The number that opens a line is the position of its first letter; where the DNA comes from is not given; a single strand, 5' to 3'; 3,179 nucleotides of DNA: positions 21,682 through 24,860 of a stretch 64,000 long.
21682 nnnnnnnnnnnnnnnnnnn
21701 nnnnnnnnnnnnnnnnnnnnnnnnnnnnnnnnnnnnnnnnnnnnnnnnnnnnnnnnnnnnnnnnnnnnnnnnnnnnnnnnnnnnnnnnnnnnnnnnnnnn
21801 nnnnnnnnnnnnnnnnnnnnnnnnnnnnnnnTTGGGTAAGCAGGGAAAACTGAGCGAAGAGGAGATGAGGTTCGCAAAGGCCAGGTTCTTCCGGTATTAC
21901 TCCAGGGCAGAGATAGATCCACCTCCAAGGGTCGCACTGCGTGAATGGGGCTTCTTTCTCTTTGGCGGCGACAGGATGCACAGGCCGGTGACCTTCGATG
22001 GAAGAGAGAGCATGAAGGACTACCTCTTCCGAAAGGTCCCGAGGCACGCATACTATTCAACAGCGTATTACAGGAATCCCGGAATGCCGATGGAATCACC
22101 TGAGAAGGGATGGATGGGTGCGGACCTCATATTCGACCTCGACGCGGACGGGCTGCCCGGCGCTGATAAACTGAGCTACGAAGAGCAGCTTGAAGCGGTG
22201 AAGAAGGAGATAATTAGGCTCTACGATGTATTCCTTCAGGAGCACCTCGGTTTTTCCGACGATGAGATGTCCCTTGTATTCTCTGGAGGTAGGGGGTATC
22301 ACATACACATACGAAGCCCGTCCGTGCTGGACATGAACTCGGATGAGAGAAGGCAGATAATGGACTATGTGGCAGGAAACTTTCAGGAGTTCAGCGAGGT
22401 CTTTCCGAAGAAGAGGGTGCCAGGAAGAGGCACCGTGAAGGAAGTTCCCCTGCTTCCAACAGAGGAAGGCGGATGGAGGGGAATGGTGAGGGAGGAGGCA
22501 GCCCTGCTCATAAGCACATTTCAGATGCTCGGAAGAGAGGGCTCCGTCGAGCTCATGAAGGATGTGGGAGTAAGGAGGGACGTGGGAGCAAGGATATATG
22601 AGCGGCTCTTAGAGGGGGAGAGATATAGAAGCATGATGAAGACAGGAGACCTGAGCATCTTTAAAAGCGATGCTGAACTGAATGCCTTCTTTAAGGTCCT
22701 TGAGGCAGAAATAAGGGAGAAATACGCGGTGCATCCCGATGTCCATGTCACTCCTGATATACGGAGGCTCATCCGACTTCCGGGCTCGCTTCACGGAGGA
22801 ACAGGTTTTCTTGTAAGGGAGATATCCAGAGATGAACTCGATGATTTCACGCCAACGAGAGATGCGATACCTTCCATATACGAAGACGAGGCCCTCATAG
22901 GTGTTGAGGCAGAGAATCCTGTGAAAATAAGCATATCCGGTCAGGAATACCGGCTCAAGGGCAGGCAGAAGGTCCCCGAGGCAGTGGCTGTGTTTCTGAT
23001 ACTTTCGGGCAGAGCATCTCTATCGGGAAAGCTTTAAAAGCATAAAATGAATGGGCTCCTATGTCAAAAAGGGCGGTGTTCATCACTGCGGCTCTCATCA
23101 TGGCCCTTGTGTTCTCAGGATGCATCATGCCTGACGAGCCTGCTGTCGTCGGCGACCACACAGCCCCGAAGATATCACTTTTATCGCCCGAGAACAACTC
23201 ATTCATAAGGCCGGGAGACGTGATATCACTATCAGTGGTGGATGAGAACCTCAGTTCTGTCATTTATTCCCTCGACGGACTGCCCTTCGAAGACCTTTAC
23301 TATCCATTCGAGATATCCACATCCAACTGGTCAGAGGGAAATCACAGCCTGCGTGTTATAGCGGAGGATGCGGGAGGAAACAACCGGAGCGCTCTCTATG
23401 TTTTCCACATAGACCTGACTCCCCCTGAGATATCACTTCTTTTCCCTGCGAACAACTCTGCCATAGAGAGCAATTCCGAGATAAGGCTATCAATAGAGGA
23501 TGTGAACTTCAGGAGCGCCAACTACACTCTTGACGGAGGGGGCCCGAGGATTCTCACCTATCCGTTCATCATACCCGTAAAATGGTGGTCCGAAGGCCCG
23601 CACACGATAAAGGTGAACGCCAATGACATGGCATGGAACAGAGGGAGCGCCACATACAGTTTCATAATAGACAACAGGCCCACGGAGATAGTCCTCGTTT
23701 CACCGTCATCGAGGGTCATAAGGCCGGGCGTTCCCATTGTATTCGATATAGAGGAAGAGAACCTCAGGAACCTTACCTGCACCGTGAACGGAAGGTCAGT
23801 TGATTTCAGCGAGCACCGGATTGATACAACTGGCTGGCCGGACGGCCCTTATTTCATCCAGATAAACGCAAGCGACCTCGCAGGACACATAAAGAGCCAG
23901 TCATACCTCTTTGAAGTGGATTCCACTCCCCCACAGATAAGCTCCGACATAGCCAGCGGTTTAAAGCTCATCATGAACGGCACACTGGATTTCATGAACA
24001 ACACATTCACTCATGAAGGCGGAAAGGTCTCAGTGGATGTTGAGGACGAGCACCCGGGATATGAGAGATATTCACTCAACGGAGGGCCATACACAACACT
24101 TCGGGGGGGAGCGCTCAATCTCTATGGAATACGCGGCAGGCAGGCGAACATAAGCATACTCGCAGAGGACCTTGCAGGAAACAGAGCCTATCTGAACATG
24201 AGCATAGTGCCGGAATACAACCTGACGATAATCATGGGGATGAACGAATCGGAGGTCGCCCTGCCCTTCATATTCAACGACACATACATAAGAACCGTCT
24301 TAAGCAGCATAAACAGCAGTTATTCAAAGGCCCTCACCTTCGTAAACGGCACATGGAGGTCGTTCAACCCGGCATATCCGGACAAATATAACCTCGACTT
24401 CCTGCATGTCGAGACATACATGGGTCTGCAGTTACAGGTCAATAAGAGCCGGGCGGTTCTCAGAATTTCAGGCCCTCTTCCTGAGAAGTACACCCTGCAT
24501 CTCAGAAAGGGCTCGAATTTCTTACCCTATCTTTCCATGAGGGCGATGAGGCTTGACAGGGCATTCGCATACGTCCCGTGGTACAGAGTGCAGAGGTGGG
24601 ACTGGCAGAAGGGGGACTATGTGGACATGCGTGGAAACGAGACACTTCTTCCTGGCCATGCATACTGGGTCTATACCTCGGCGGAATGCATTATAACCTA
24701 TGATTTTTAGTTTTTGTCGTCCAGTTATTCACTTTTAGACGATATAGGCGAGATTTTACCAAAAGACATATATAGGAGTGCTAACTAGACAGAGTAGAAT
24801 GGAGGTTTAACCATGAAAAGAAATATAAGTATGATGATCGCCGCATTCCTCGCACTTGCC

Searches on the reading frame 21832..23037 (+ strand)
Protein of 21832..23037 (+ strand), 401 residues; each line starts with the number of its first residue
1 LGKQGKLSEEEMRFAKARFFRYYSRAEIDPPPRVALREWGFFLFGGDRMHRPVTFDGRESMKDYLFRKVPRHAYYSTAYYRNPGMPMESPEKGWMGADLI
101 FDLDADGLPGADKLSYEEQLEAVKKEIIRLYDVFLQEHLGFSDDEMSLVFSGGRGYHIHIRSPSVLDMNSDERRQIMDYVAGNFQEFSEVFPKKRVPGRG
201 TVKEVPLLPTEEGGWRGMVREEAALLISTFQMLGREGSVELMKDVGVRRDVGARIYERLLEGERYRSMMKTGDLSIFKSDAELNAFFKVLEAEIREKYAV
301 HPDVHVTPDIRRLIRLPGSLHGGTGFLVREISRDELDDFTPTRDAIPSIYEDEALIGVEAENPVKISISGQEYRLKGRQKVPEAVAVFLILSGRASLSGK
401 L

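Call 75: search_protein_families(library=pfam, proteins=[window:21832-23037:+], max_evalue=0.00001)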
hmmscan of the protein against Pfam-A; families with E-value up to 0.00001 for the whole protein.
window:21832-23037:+ (401 aa): 1 family
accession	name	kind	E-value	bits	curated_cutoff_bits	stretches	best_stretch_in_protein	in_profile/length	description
PF01896.25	DNA_primase_S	-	2.7e-19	70.5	26.8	1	101-331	1-161/163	DNA primase small subunit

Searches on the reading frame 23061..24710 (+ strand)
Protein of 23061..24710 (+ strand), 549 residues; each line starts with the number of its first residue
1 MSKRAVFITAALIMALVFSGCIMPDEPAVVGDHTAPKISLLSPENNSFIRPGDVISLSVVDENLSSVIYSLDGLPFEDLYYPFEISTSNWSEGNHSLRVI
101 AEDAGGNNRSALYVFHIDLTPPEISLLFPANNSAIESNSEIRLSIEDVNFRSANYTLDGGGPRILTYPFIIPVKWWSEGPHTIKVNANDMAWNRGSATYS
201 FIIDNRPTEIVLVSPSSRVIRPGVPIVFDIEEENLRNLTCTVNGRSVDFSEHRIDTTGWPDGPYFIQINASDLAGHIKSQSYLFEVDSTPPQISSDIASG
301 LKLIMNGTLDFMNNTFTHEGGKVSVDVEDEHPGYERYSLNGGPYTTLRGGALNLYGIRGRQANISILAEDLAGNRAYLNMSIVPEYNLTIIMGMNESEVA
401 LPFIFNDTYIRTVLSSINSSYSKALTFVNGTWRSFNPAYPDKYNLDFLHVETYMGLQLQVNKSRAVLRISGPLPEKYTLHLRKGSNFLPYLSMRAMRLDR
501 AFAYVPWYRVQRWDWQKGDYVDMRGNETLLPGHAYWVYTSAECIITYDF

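Call 75: search_protein_families(library=pfam, proteins=[window:23061-24710:+], max_evalue=0.00001)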
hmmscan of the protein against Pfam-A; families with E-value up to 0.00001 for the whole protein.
window:23061-24710:+ (549 aa): 2 families
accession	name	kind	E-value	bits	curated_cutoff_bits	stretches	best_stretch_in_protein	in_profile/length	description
PF19077.6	Big_13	-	1.1e-10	42.3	27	0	86-118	67-101/102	Bacterial Ig-like domain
PF17957.7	Big_7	-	3.8e-06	27.9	24.1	0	36-99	1-70/70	Bacterial Ig domain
